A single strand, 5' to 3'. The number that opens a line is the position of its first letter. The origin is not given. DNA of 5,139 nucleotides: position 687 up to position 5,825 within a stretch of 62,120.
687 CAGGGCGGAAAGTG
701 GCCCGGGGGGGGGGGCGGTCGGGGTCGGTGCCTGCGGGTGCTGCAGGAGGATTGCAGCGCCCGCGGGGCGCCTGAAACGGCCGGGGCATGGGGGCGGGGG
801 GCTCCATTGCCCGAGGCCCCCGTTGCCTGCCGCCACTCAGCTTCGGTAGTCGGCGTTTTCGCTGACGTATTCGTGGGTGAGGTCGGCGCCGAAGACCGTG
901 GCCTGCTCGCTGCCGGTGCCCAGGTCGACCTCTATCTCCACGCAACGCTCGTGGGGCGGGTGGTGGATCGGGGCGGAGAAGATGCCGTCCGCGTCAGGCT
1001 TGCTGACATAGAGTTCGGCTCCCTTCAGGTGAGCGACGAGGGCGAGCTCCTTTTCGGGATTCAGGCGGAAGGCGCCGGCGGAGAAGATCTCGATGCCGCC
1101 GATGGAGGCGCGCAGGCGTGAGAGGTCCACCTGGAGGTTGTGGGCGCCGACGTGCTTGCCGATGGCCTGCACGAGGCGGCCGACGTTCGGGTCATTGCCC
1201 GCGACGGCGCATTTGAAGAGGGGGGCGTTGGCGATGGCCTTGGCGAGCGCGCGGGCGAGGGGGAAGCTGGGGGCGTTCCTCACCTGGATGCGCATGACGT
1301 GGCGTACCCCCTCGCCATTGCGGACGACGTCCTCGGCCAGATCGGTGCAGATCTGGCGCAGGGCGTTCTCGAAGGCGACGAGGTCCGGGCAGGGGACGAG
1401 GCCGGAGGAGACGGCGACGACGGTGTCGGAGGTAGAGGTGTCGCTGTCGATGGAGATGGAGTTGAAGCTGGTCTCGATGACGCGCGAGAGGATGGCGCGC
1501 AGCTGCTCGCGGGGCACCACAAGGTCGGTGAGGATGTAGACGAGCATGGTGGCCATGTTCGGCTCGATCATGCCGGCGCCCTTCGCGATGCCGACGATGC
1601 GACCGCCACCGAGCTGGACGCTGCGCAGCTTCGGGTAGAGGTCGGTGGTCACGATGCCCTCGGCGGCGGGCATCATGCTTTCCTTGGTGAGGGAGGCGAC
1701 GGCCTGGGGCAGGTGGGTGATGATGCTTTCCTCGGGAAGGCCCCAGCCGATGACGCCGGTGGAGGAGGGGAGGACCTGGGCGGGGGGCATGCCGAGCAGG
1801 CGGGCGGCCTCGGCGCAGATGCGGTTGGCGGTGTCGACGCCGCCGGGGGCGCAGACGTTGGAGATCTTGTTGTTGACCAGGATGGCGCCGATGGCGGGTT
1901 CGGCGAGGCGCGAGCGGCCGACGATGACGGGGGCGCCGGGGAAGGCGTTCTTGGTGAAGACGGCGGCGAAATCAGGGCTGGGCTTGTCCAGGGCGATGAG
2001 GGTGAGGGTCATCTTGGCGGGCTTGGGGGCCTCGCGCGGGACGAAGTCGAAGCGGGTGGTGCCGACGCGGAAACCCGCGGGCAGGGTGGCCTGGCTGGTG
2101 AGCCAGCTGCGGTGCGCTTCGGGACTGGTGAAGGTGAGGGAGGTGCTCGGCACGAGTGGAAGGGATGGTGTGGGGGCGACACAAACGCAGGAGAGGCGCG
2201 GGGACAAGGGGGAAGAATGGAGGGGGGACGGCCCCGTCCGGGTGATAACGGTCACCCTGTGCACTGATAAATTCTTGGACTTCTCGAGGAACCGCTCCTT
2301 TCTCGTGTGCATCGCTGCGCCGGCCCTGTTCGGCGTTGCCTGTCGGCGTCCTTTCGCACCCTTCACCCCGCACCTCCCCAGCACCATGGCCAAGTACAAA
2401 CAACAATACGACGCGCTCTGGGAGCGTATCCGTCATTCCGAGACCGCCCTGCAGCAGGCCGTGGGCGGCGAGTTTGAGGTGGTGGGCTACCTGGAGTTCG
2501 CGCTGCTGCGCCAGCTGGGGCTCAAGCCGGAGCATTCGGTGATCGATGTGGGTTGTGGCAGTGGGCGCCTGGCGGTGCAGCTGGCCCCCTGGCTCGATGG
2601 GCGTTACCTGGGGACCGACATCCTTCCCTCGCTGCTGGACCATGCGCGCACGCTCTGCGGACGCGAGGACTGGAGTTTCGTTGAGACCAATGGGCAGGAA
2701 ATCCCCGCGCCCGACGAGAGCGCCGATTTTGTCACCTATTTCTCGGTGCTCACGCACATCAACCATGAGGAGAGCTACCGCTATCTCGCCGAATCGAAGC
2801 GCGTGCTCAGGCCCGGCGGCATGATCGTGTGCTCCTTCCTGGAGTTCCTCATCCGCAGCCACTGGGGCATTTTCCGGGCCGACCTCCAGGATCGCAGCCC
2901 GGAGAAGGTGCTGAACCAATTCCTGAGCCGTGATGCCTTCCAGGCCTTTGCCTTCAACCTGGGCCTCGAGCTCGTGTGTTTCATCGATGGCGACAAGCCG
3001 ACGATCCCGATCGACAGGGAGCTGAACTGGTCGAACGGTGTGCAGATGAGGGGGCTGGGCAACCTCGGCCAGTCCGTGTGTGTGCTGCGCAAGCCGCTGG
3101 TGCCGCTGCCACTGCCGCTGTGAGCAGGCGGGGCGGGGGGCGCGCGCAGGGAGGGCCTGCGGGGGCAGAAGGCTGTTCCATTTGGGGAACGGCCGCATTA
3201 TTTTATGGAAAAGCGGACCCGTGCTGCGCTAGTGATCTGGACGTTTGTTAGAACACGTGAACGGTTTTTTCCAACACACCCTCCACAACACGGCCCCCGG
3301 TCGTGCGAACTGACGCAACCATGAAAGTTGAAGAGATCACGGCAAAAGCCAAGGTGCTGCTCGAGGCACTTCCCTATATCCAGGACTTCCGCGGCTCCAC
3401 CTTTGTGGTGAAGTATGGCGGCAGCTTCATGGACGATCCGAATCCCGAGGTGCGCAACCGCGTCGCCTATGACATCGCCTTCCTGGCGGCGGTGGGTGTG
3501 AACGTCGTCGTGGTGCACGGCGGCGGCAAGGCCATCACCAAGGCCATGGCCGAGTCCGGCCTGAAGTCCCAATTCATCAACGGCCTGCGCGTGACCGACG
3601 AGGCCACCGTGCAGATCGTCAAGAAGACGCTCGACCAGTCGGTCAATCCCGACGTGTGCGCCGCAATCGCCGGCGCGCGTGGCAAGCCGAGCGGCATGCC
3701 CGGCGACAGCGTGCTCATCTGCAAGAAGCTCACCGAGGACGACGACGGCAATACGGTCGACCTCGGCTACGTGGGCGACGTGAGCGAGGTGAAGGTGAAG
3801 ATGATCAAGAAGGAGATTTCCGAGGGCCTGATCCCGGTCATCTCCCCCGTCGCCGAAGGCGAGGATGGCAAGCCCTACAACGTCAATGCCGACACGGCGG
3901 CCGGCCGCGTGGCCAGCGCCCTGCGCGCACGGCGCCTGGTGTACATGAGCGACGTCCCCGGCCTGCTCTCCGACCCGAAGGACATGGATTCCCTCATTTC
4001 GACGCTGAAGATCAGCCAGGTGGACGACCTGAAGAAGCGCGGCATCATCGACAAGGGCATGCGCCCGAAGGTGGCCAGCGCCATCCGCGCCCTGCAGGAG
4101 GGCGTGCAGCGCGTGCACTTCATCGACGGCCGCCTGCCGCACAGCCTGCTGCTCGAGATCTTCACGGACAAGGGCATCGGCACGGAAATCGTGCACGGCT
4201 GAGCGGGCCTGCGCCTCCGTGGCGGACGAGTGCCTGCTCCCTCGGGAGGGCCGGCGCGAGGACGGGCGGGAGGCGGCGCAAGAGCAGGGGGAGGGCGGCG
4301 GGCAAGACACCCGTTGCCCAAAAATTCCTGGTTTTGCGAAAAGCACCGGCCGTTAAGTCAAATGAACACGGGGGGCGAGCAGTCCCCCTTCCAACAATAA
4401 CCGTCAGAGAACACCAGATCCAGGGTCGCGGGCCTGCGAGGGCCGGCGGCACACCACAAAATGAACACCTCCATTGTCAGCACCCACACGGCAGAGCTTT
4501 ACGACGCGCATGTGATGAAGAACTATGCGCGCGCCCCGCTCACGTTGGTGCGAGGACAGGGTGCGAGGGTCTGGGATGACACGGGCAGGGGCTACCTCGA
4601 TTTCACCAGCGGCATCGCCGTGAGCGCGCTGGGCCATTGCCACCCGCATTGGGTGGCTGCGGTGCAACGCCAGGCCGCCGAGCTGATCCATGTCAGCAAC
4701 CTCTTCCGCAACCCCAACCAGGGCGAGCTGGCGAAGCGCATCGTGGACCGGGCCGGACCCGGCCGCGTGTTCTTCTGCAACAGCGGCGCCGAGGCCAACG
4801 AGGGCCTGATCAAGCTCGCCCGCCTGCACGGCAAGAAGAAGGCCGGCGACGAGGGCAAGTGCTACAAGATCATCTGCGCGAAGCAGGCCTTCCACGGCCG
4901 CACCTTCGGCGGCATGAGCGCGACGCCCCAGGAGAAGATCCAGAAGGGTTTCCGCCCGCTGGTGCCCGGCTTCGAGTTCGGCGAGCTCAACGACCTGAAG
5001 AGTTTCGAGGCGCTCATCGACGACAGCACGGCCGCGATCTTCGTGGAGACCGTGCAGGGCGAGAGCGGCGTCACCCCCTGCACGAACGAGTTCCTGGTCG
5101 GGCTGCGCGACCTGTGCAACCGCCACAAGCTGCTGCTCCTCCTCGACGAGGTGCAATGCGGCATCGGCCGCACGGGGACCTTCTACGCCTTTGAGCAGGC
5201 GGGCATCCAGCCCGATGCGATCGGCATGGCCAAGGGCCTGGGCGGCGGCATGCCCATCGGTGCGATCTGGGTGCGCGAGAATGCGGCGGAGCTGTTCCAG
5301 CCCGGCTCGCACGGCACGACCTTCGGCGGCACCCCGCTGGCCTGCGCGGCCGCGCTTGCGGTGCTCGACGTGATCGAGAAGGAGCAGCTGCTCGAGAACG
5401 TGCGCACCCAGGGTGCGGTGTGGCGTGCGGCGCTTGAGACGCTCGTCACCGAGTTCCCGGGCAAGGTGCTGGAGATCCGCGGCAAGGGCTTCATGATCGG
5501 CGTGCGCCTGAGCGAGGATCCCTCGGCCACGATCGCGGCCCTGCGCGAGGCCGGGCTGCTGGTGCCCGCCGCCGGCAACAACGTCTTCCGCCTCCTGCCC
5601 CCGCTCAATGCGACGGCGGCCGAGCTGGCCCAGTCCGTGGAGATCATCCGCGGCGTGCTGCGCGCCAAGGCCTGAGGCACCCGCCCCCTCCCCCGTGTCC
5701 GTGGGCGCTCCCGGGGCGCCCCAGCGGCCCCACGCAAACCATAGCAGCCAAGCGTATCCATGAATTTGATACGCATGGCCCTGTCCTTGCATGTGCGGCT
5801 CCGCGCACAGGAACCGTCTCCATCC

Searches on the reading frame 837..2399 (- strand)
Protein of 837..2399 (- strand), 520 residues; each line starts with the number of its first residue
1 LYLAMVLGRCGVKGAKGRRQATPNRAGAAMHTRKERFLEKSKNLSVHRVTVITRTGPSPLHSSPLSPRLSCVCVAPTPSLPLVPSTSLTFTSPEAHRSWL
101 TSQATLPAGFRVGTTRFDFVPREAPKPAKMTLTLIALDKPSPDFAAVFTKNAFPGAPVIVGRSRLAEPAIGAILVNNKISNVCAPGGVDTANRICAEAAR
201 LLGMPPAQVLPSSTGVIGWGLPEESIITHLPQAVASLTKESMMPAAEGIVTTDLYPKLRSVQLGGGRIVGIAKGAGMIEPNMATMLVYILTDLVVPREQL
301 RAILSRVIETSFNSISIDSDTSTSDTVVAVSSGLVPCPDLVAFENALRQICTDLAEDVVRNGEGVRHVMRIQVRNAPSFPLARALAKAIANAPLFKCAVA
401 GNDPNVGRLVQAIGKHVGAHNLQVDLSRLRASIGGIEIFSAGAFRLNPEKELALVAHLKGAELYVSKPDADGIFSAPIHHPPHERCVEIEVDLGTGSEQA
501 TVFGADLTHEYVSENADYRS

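Call 47: search_protein_families(library=pfam, proteins=[window:837-2399:-], max_evalue=0.0001)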
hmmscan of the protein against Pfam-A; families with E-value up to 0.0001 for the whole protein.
window:837-2399:- (520 aa): 1 family
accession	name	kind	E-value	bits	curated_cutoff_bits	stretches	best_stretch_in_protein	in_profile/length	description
PF01960.23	ArgJ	-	3.3e-105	352.3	32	1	128-520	12-377/377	ArgJ family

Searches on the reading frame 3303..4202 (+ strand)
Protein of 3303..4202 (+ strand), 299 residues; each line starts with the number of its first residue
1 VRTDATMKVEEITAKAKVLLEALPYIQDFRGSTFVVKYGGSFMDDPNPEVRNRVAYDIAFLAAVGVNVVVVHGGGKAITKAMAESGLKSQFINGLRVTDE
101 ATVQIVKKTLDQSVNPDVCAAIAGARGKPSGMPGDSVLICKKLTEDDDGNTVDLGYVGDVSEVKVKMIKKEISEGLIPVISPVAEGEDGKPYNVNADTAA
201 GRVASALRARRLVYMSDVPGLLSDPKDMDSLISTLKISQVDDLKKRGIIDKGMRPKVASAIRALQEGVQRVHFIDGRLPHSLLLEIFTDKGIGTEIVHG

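Call 47: search_protein_families(library=pfam, proteins=[window:3303-4202:+], max_evalue=0.0001)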
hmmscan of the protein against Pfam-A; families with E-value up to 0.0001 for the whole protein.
window:3303-4202:+ (299 aa): 1 family
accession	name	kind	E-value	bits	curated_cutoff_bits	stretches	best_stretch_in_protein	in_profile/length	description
PF00696.33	AA_kinase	-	3.5e-43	148.5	24.9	1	33-275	2-234/234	Amino acid kinase family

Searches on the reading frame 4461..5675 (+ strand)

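Call 47: search_protein_families(library=pfam, proteins=[window:4461-5675:+], max_evalue=0.0001)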
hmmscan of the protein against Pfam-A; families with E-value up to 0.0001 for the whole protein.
window:4461-5675:+ (404 aa): 1 family
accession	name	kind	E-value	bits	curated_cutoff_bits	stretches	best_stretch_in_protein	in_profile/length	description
PF00202.27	Aminotran_3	-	1.5e-112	376.7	30.5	1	22-399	6-402/403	Aminotransferase class-III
